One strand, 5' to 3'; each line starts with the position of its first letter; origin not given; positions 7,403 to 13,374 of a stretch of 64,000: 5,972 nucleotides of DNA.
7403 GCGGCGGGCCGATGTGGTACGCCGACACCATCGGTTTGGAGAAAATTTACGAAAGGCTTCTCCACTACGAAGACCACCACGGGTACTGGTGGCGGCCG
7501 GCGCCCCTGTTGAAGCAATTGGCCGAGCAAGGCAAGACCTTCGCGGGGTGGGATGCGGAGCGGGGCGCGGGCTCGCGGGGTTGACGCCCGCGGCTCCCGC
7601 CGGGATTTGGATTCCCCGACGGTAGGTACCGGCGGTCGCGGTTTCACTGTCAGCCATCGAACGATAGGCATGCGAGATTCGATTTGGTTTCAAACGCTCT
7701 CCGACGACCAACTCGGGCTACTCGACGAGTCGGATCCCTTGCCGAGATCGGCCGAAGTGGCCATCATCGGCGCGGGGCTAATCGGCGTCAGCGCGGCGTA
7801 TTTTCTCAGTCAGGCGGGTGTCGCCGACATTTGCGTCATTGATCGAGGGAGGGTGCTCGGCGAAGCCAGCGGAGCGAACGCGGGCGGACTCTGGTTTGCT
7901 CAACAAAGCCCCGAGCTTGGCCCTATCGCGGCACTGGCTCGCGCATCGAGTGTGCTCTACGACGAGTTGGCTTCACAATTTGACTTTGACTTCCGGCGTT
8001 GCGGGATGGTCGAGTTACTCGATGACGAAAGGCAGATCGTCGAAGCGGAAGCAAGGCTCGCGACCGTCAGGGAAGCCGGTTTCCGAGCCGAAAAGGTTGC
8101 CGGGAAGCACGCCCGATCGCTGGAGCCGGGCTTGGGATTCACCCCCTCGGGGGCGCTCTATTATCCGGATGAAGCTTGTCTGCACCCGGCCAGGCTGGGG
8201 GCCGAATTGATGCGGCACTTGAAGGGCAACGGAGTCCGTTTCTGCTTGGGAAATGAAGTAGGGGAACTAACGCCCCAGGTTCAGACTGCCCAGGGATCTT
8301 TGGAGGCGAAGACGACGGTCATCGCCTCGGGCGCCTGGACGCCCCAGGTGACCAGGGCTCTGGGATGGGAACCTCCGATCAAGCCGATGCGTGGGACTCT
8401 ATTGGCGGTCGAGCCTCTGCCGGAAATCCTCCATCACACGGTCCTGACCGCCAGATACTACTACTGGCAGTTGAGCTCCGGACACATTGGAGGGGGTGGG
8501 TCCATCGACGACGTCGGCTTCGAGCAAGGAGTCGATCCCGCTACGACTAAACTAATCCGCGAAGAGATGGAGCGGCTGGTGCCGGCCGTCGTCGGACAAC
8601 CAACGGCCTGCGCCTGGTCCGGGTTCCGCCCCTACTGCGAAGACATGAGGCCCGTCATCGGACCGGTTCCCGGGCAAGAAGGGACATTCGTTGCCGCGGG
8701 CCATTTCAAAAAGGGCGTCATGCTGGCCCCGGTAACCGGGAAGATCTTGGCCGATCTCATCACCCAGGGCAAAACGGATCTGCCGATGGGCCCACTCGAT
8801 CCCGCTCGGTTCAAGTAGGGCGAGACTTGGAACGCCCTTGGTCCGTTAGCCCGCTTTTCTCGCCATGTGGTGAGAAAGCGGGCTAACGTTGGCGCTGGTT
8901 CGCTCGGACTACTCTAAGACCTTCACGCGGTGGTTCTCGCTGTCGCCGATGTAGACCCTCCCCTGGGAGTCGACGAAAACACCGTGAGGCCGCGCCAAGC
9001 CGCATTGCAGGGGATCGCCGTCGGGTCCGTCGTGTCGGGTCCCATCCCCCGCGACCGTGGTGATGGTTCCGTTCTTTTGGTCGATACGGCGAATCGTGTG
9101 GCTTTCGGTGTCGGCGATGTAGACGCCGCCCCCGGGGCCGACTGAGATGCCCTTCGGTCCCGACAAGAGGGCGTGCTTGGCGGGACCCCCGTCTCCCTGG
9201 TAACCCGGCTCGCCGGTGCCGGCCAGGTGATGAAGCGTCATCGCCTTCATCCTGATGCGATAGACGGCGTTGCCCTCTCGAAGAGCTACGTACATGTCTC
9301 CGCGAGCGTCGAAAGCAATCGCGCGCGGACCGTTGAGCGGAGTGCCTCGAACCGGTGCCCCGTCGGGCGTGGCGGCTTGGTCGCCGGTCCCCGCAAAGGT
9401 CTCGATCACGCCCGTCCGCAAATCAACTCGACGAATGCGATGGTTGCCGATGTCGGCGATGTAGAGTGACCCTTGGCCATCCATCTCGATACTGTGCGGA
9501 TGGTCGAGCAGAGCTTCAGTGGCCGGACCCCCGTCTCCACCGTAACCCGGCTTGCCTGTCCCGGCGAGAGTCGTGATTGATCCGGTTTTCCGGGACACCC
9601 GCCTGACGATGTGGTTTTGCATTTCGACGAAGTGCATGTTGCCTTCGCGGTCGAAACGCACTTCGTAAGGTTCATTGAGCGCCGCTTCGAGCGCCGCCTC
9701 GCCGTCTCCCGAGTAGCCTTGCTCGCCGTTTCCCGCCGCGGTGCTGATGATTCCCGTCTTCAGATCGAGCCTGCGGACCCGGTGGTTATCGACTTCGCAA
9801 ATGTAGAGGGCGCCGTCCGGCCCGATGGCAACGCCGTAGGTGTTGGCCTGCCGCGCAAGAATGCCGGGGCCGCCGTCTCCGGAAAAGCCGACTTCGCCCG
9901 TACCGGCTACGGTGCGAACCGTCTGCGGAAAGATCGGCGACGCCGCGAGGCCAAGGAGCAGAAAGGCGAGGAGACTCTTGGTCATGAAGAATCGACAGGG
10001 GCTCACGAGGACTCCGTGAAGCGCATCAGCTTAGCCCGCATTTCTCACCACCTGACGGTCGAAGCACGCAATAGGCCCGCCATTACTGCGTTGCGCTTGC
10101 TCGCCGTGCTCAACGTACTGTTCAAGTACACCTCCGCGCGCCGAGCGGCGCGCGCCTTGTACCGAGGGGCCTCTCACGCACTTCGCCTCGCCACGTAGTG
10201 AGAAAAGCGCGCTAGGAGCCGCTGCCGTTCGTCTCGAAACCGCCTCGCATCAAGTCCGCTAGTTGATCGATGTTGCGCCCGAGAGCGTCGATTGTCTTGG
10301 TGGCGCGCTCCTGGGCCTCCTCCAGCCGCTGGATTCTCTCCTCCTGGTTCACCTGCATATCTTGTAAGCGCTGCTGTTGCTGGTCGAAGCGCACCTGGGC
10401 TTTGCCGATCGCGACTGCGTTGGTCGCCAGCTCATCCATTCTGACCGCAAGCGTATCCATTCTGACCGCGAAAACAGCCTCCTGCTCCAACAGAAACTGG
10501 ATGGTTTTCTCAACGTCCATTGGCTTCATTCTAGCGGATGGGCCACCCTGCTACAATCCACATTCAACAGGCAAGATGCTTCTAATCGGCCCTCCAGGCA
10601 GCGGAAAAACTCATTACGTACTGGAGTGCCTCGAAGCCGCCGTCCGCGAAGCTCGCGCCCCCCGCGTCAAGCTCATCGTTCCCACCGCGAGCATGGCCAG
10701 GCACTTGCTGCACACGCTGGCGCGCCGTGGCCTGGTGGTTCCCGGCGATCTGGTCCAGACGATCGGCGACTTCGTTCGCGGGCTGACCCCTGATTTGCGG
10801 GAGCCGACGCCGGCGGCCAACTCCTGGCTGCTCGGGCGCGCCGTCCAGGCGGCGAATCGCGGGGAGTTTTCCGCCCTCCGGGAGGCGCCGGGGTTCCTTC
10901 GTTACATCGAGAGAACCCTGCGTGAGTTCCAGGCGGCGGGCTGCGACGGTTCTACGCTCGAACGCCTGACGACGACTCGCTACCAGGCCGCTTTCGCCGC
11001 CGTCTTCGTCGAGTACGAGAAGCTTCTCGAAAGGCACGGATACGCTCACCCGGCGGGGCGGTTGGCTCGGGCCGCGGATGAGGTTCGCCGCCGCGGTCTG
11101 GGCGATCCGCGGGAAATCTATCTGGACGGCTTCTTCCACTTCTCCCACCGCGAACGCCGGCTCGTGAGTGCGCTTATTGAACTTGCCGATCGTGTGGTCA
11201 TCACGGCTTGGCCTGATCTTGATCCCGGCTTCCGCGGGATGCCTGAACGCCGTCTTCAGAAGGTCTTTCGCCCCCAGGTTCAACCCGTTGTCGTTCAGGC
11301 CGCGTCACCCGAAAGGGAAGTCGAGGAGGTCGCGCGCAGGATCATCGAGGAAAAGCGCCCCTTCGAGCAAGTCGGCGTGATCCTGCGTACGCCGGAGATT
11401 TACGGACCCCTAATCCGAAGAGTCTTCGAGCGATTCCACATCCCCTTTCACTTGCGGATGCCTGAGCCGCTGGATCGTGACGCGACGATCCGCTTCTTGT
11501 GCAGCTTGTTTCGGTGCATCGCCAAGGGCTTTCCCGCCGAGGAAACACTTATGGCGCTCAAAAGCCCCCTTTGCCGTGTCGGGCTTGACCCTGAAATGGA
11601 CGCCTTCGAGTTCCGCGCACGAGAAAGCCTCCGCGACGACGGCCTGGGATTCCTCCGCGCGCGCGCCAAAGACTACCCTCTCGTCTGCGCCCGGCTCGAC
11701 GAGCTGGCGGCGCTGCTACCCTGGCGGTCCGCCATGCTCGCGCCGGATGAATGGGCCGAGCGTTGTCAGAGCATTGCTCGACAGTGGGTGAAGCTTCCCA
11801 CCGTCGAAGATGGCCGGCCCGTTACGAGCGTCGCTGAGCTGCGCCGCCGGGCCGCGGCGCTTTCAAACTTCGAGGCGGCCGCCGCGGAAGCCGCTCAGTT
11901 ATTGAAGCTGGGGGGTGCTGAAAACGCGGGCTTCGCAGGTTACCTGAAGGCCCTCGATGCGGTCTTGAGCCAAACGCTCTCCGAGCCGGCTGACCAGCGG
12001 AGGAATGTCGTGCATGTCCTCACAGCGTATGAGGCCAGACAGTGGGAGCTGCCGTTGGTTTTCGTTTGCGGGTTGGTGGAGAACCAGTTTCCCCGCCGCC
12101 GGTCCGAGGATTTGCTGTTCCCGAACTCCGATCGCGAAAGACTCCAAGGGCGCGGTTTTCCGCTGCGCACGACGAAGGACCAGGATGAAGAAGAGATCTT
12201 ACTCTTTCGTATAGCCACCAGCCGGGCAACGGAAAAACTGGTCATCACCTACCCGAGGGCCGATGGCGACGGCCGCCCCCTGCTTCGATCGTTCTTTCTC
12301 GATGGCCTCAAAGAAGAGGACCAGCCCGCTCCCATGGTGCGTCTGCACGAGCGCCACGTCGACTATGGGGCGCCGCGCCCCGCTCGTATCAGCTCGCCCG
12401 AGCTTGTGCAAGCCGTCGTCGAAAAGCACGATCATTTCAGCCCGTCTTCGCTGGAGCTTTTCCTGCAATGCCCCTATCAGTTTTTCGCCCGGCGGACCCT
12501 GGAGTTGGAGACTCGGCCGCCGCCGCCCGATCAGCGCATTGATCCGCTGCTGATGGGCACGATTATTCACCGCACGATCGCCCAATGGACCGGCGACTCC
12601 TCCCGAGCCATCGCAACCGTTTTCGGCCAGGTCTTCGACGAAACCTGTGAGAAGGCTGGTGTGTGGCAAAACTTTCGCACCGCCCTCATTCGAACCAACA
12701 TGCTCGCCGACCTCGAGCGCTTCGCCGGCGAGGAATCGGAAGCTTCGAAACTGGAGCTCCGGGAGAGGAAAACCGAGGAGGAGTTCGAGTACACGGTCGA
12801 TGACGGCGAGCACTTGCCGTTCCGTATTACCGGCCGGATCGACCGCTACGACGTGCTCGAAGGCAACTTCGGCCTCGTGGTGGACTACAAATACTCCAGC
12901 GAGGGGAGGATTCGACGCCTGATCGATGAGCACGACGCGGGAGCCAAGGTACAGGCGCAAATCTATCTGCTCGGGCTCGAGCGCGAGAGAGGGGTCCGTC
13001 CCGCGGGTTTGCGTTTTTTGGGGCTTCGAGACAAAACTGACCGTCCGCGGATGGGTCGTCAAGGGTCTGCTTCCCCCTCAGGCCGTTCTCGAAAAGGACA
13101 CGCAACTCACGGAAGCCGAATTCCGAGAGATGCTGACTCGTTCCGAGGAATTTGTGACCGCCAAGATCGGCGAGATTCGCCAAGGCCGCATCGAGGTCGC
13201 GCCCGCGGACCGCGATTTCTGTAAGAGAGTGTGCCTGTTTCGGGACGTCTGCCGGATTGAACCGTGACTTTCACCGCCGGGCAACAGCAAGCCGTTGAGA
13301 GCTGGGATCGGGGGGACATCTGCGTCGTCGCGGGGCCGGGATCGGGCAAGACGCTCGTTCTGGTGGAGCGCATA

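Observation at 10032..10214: Abundant TA-flanked, 20-nt-TIR, ~190-bp nonautonomous element family (10 or more loci in 64 kb)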

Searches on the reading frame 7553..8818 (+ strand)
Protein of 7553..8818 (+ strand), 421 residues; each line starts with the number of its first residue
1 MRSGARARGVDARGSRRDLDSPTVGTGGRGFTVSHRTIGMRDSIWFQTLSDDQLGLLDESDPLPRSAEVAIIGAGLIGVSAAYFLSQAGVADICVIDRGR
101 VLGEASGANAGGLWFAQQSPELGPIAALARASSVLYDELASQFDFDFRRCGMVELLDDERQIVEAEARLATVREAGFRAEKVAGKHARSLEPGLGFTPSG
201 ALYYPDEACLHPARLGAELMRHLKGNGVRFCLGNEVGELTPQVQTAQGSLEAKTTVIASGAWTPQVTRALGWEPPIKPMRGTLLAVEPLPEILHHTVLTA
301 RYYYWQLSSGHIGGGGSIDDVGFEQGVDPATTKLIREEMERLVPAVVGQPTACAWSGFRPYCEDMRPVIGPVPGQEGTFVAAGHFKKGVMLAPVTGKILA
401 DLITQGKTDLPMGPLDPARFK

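Call 10: search_protein_families(library=ncbifam, proteins=[window:7553-8818:+])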
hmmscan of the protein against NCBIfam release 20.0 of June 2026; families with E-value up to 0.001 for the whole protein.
window:7553-8818:+ (421 aa): 18 families
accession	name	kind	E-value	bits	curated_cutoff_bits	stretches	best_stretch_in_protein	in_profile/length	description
TIGR02352.1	thiamin_ThiO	equivalog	9.4e-48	163.1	250.8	1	69-406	1-350/351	glycine oxidase ThiO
NF001933.0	PRK00711.1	subfamily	1.7e-35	122.9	383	2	140-420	125-416/429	D-amino acid dehydrogenase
NF002480.1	PRK01747.1-1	equivalog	7.9e-23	80.7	540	1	65-404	247-618/645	bifunctional tRNA (5-methylaminomethyl-2-thiouridine)(34)-methyltransferase MnmC2/FAD-dependent 5-carboxymethylaminomethyl-2-thiouridine(34)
TIGR03197.1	MnmC_Cterm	equivalog_domain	1.8e-22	79.9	174.2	1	68-375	1-319/400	FAD-dependent 5-carboxymethylaminomethyl-2-thiouridine(34) oxidoreductase MnmC1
TIGR03364.1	HpnW_proposed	hypoth_equivalog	2.2e-20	73.1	285.1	1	68-280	2-214/365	TIGR03364 family FAD-dependent oxidoreductase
NF008425.0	PRK11259.1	equivalog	5.9e-20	71.5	257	1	67-421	5-376/377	N-methyl-L-tryptophan oxidase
TIGR01373.1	soxB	subfamily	1.8e-17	63.3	529.45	1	66-420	30-399/407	sarcosine oxidase subunit beta family protein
NF009074.0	PRK12409.1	equivalog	8.8e-17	61.3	494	2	140-259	124-254/410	D-amino acid dehydrogenase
TIGR01377.1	soxA_mon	subfamily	2.9e-11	42.8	479.65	0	239-282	176-219/381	amino oxidase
TIGR03329.1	Phn_aa_oxid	hypoth_equivalog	4.5e-11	42.2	632.8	1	201-405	171-393/460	putative aminophosphonate oxidoreductase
NF008726.1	PRK11728.1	equivalog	6.8e-09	35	299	1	68-286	2-227/389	L-2-hydroxyglutarate oxidase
NF050086.1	pipecolate_AmaA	exception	7.4e-08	31.4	600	1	65-265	24-239/425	L-pipecolate oxidase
NF040813.1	pro_dh_Thprot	equivalog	9.1e-08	31.6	600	0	69-116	2-47/362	D-proline dehydrogenase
NF033460.1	glycerol3P_ox_II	equivalog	1e-05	24.9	460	1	68-270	3-215/361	type 2 glycerol-3-phosphate oxidase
TIGR01813.1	flavo_cyto_c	subfamily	4.2e-05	22.5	285.45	1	68-117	1-50/444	flavocytochrome c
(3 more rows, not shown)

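Call 72: list_cluster_members(proteins=[window:7553-8818:+, window:13264-14055:+, window:16211-17758:+, window:19431-19934:-, window:10270-13224:+, window:13953-16268:+, window:8909-10006:-, window:17806-18288:-])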
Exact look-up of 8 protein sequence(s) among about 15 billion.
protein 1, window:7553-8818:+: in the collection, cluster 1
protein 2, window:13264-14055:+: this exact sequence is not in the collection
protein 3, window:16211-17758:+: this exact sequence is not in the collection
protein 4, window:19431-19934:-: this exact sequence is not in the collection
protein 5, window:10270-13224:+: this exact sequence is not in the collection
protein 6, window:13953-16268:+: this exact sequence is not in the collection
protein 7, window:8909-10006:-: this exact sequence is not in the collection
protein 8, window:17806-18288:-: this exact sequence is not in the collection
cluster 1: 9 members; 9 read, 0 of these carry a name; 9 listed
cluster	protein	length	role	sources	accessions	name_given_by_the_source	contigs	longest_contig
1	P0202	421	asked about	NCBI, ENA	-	-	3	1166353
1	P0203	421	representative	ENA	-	-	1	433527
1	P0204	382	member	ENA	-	-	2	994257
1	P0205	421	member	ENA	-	-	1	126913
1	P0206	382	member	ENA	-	-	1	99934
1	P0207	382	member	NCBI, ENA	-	-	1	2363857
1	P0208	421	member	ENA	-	-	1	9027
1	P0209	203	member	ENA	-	-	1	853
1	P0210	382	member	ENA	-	-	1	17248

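Call 73: find_encoding_contigs(protein=P0207, flank=10000, max_places=2)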
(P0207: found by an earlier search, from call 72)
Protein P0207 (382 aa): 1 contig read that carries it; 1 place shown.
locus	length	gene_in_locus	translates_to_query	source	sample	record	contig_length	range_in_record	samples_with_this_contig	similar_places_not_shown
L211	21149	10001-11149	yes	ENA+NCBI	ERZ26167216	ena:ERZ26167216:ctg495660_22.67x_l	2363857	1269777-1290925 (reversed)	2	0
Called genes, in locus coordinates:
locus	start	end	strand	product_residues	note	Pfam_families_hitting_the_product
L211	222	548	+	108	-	-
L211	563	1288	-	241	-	PF17836:PglD_N, PF25084:LbH_EIF2B (faint), PF25087:GMPPB_C (faint), PF00132:Hexapep (weak)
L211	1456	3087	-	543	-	PF13439:Glyco_transf_4, PF13477:Glyco_trans_4_2, PF13579:Glyco_trans_4_4, PF20706:GT4-conflict, PF00534:Glycos_transf_1, PF13692:Glyco_trans_1_4, PF13524:Glyco_trans_1_2 (weak), PF02397:Bac_transf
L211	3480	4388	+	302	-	PF01073:3Beta_HSD, PF01370:Epimerase, PF07993:NAD_binding_4 (faint), PF08659:KR (faint), PF13460:NAD_binding_10, PF16363:GDP_Man_Dehyd, PF08338:DUF1731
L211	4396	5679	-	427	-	PF09861:Lar_N, PF21113:LarA_C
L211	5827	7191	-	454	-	PF01566:Nramp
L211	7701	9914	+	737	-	PF00378:ECH_1, PF16113:ECH_2, PF02737:3HCDH_N, PF00725:3HCDH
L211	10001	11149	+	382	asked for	PF07992:Pyr_redox_2 (faint), PF00890:FAD_binding_2 (weak), PF01266:DAO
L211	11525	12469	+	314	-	PF08281:Sigma70_r4_2 (faint), PF13011:LZ_Tnp_IS481, PF13384:HTH_23, PF13518:HTH_28, PF13551:HTH_29, PF13565:HTH_32, PF00665:rve, PF13683:rve_3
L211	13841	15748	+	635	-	PF13487:HD_5, PF01966:HD, PF01590:GAF (weak), PF13185:GAF_2, PF00990:GGDEF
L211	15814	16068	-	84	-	-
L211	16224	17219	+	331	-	-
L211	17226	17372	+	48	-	-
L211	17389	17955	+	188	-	PF08534:Redoxin, PF00578:AhpC-TSA, PF00255:GSHPx, PF13905:Thioredoxin_8 (weak)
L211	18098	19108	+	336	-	PF00561:Abhydrolase_1, PF12146:Hydrolase_4, PF12697:Abhydrolase_6, PF20408:Abhydrolase_11 (faint)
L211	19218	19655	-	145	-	PF13358:DDE_3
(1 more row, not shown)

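Call 74: find_encoding_contigs(protein=P0203, flank=10000, max_places=2)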
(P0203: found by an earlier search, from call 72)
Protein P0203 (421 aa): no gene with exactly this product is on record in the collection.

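Call 75: find_encoding_contigs(protein=P0204, flank=10000, max_places=2)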
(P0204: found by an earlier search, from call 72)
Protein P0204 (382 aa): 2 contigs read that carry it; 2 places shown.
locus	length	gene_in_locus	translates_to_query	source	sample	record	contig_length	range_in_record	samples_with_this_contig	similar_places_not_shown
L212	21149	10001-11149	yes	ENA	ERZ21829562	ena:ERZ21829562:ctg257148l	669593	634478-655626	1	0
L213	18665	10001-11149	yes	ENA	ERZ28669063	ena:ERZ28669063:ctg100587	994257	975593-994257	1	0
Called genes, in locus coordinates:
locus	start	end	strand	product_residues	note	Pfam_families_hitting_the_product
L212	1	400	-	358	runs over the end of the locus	PF02912:Phe_tRNA-synt_N (weak), PF01409:tRNA-synt_2d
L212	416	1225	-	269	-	PF00453:Ribosomal_L20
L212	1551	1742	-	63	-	PF01632:Ribosomal_L35p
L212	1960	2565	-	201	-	PF01625:PMSR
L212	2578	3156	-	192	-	PF01641:SelR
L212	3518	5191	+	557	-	PF02872:5_nucleotid_C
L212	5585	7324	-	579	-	PF07995:GSDH, PF01833:TIG (weak)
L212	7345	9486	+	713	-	PF00378:ECH_1, PF16113:ECH_2, PF02737:3HCDH_N, PF00725:3HCDH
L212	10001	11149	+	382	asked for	PF07992:Pyr_redox_2 (faint), PF00890:FAD_binding_2 (weak), PF01266:DAO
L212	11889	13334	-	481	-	PF13701:DDE_Tnp_1_4, PF01609:DDE_Tnp_1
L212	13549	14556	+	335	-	PF14294:DUF4372, PF01609:DDE_Tnp_1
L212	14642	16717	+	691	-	-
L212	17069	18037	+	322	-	PF00190:Cupin_1 (weak), PF07883:Cupin_2 (faint)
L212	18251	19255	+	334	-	PF00532:Peripla_BP_1, PF13407:Peripla_BP_4, PF13377:Peripla_BP_3 (weak)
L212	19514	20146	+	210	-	-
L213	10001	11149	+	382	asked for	PF07992:Pyr_redox_2 (faint), PF00890:FAD_binding_2 (weak), PF01266:DAO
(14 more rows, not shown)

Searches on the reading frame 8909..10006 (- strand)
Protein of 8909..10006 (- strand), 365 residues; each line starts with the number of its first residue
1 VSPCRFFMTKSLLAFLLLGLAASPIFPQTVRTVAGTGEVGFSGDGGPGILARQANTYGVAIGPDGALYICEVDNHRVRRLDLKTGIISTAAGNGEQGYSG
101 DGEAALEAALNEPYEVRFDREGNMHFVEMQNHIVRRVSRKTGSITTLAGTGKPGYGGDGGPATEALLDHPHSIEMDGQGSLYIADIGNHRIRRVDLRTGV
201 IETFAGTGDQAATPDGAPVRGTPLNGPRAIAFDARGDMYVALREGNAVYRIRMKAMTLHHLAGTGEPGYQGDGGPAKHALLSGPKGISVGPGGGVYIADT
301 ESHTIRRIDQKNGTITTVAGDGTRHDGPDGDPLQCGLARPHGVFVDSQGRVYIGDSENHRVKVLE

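Call 10: search_protein_families(library=ncbifam, proteins=[window:8909-10006:-])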
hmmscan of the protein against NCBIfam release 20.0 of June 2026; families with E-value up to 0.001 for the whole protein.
window:8909-10006:- (365 aa): 3 families
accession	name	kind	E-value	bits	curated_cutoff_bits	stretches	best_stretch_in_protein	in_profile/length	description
NF035926.1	scyF_NHL_VPEP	equivalog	4.4e-16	59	350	1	166-364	100-273/376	scytonemin biosynthesis PEP-CTERM protein ScyF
NF033206.1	ScyE_fam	subfamily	2.1e-11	43.9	80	0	281-353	7-88/333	ScyD/ScyE family protein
TIGR02604.1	Piru_Ver_Nterm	subfamily_domain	3.3e-09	36.6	122.2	0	105-139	8-43/367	PVC-type heme-binding CxxCH protein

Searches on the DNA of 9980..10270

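Call 79: search_rna_families(source=window, start=9980, end=10270, threshold=evalue, max_evalue=1)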
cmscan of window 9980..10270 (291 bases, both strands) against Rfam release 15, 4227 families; matches with E-value up to 1: 0.
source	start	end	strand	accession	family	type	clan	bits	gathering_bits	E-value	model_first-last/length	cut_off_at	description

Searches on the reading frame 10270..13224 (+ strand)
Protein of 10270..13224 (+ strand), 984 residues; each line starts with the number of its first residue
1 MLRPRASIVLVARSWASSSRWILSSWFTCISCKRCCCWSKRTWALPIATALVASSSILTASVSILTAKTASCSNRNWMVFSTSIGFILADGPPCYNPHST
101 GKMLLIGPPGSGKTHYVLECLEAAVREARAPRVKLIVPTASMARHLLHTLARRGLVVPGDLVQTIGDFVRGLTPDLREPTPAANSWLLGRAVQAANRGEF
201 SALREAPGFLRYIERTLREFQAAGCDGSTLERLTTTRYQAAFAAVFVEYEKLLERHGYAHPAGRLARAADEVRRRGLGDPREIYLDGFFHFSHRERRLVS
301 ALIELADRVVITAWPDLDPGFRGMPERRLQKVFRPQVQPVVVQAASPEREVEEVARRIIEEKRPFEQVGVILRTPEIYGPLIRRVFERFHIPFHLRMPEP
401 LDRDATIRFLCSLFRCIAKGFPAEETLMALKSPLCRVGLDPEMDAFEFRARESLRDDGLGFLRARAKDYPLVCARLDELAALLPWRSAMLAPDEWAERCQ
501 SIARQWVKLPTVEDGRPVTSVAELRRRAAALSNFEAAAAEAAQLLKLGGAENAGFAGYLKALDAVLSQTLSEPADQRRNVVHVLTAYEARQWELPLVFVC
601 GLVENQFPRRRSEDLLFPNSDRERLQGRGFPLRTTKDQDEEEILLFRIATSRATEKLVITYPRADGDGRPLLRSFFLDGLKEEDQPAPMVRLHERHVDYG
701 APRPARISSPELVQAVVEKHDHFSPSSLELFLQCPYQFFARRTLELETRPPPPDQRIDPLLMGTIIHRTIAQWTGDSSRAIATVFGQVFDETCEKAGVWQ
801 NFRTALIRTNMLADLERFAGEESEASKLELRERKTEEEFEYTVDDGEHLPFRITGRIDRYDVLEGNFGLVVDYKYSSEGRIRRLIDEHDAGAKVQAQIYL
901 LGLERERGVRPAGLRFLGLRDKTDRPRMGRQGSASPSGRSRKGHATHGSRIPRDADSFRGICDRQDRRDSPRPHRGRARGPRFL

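Call 9: find_encoding_contigs(protein=window:10270-13224:+, flank=3000, max_places=4)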
Protein window:10270-13224:+ (984 aa): no gene with exactly this product is on record in the collection.

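Call 10: search_protein_families(library=ncbifam, proteins=[window:10270-13224:+])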
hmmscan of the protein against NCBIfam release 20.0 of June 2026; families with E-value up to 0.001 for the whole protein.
window:10270-13224:+ (984 aa): 4 families
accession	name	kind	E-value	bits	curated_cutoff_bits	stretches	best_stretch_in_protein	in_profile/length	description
TIGR02773.1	addB_Gpos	equivalog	1.5e-31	108.9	903.7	3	581-682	582-684/1159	helicase-exonuclease AddAB subunit AddB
TIGR02774.1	rexB_recomb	equivalog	1.8e-17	63.1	718.35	2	346-447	302-406/1076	ATP-dependent nuclease subunit B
TIGR02786.1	addB_alphas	equivalog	3.1e-15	55.4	486.5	1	718-876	747-904/1024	double-strand break repair protein AddB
TIGR03623.1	TIGR03623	subfamily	1.2e-11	43.5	299.6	1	234-771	116-647/876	probable DNA repair protein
